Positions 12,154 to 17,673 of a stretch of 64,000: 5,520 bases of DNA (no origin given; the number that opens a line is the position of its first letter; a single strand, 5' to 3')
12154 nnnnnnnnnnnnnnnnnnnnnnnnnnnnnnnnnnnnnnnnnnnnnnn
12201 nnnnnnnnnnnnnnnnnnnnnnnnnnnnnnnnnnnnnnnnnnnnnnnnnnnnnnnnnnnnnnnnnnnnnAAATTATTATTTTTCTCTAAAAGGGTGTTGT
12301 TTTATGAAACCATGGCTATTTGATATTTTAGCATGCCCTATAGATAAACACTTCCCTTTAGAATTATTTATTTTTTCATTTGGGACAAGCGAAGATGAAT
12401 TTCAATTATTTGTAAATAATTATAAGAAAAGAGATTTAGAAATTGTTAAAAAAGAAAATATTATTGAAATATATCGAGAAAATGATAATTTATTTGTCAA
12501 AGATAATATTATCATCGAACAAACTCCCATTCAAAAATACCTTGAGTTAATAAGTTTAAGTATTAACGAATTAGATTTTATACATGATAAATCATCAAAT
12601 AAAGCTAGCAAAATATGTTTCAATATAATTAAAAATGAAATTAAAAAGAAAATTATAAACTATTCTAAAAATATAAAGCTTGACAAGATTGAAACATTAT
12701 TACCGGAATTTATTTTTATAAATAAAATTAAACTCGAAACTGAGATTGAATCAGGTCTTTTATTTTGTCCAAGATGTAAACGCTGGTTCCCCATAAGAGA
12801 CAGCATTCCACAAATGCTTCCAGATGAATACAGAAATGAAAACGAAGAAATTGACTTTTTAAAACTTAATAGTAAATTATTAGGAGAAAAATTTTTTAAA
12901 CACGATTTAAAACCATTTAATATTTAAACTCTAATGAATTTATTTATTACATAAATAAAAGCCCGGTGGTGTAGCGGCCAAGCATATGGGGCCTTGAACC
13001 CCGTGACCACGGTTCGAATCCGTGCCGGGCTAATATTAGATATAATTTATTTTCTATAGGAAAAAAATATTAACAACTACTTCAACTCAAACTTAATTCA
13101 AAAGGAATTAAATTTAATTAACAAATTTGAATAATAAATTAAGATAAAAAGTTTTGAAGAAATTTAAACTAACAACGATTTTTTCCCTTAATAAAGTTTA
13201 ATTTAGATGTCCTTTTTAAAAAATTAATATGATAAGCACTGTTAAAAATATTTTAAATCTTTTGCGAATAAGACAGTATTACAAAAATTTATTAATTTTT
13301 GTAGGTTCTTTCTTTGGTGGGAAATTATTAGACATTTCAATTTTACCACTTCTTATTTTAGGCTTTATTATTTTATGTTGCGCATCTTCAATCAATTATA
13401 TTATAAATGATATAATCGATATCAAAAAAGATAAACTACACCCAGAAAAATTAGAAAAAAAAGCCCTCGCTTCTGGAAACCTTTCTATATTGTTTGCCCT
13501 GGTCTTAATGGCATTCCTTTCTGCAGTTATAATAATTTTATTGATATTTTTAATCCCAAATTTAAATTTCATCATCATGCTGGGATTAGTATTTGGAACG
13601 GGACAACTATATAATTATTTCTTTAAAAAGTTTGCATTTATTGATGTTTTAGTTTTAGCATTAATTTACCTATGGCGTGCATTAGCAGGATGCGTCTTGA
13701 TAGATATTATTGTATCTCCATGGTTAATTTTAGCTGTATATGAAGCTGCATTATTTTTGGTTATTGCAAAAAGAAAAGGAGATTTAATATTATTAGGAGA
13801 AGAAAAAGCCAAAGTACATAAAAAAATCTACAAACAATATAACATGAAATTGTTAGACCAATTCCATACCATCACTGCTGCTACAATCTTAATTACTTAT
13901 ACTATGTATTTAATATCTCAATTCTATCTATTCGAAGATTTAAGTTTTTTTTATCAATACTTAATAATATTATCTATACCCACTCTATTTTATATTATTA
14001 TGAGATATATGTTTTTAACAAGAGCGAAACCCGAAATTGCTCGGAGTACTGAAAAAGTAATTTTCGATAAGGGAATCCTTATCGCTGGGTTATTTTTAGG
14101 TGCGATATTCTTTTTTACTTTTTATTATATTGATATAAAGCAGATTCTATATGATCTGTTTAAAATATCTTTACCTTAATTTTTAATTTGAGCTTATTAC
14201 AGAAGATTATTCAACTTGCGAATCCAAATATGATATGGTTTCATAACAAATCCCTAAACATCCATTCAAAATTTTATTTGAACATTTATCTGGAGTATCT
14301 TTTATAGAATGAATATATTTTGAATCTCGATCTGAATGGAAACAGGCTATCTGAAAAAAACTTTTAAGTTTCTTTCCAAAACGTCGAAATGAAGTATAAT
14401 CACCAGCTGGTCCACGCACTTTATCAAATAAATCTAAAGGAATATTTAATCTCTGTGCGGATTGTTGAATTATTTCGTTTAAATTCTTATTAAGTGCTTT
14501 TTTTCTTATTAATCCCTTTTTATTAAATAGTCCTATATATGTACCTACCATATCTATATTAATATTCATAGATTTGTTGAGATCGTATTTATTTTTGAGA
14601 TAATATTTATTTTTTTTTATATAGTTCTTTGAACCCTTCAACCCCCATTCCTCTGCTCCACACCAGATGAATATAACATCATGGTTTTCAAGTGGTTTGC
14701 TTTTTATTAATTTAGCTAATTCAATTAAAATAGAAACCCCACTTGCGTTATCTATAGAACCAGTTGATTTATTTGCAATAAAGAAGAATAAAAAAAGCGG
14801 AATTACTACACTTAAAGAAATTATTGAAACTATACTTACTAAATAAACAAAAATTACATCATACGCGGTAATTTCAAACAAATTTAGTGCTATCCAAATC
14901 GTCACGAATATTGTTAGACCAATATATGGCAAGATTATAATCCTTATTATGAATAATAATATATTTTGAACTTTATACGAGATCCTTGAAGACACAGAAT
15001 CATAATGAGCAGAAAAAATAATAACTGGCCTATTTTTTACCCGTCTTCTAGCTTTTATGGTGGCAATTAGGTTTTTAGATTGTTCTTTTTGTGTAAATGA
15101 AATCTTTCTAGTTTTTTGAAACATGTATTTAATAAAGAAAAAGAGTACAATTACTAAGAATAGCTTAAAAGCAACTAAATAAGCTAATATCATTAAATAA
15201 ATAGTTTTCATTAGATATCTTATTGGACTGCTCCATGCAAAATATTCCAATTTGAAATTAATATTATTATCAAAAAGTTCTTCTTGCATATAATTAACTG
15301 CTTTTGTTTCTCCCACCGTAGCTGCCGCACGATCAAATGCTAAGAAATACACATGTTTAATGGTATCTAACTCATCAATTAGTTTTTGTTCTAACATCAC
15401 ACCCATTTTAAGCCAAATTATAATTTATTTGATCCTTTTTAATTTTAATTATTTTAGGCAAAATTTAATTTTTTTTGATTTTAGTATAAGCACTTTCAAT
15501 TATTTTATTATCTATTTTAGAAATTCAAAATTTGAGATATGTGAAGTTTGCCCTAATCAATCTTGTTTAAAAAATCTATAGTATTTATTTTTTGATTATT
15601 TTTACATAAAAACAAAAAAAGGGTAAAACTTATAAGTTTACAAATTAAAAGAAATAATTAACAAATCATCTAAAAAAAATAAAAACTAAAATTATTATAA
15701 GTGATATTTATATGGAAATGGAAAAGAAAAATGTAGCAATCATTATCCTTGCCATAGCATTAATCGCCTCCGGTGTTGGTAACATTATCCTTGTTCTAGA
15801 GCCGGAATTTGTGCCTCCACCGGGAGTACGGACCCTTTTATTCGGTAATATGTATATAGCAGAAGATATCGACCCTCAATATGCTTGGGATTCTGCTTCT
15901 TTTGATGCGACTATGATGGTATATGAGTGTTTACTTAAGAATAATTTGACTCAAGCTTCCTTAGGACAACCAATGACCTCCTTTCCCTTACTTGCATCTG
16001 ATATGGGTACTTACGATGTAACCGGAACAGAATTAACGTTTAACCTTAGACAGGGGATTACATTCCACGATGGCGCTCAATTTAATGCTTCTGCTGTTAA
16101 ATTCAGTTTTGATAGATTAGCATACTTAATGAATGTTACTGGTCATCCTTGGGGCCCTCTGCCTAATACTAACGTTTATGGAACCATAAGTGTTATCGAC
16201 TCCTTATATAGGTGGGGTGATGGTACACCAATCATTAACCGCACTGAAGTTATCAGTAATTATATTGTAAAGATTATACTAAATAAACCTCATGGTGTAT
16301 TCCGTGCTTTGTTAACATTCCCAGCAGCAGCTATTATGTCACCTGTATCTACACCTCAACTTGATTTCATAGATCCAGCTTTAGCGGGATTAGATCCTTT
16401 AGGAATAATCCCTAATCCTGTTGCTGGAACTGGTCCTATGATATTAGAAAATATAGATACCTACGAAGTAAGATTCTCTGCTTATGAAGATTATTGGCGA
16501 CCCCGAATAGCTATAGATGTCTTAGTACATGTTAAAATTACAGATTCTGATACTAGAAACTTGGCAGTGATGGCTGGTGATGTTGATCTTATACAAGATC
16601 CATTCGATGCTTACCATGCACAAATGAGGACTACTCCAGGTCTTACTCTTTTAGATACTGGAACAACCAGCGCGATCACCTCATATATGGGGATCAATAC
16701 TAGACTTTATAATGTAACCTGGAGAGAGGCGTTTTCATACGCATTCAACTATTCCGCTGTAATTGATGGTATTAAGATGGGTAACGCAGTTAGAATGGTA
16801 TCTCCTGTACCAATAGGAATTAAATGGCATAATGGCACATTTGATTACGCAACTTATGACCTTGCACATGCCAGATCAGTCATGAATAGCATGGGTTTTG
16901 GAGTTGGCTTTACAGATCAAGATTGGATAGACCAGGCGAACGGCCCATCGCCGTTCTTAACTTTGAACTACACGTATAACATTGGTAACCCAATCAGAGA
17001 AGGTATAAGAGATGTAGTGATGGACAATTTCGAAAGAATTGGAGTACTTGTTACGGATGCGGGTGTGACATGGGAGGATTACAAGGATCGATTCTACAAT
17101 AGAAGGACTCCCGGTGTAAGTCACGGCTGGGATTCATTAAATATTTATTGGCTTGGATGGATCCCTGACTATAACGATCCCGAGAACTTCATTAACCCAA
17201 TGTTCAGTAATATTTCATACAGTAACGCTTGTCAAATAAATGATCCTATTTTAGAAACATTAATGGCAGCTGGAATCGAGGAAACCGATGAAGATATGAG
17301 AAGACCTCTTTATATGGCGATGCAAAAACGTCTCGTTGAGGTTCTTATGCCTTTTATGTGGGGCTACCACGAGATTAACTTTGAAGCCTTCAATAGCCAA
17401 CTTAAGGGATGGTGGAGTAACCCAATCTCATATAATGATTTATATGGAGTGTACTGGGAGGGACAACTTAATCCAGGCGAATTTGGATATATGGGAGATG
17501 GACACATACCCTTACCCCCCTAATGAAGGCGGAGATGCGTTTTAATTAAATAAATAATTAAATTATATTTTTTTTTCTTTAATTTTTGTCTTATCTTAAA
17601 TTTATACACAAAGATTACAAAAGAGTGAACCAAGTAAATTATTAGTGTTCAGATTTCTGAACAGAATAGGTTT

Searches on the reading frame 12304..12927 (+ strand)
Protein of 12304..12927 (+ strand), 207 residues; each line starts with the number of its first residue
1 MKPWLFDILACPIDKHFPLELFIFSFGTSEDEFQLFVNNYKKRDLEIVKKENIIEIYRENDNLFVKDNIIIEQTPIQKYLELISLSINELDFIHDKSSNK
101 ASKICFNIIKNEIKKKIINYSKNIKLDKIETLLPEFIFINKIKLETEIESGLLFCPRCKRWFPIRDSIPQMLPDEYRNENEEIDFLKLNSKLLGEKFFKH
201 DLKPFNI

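Call 42: search_protein_families(library=pfam, proteins=[window:12304-12927:+], max_evalue=0.001)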
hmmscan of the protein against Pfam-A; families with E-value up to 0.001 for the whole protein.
window:12304-12927:+ (207 aa): 1 family
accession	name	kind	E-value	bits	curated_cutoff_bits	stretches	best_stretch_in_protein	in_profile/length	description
PF03966.22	Trm112p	-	8.7e-13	48.4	22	1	5-167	4-40/40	Trm112p-like protein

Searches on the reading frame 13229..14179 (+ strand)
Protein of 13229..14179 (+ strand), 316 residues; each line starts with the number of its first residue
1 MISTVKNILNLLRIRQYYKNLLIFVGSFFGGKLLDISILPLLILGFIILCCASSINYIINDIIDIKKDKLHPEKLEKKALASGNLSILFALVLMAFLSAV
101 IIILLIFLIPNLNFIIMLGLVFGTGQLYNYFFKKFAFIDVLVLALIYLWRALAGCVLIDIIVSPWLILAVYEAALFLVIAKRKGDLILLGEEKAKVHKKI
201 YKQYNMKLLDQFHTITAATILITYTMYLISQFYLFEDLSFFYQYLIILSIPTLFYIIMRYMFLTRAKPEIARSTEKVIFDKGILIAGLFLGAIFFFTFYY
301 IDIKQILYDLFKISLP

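Call 42: search_protein_families(library=pfam, proteins=[window:13229-14179:+], max_evalue=0.001)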
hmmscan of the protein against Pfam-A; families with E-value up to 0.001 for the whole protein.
window:13229-14179:+ (316 aa): 1 family
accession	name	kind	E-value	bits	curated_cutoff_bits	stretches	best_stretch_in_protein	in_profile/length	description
PF01040.23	UbiA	-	4e-17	62.8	34.2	1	38-265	19-237/250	UbiA prenyltransferase family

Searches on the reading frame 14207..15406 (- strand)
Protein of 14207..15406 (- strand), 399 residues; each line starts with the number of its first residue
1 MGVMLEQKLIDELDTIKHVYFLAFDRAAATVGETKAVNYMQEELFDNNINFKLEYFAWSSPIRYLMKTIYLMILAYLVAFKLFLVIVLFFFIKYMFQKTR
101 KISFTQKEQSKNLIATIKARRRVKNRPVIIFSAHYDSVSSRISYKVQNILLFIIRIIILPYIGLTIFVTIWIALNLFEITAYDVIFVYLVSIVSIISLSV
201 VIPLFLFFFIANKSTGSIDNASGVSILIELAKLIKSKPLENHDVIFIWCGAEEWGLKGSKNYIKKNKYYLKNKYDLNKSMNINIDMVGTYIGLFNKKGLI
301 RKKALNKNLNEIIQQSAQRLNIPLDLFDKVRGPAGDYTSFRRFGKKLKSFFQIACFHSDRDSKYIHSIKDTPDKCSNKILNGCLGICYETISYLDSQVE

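Call 43: search_protein_families(library=pfam, proteins=[window:14207-15406:-], max_evalue=0.001)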
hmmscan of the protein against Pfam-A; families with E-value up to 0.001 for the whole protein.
window:14207-15406:- (399 aa): 2 families
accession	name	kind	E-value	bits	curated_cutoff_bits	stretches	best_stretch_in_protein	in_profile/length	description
PF04389.22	Peptidase_M28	-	2.3e-23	83.4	21.3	1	214-383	27-185/193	Peptidase family M28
PF05343.19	Peptidase_M42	-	4.4e-06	26.4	23.2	1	214-325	129-241/292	M42 glutamyl aminopeptidase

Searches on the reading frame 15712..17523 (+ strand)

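Call 43: search_protein_families(library=pfam, proteins=[window:15712-17523:+], max_evalue=0.001)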
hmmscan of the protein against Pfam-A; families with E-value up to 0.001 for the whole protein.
window:15712-17523:+ (603 aa): 1 family
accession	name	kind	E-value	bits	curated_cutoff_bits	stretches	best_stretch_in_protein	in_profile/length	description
PF00496.27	SBP_bac_5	-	1.1e-53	183.1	32.4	1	92-500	4-363/368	Bacterial extracellular solute-binding proteins, family 5 Middle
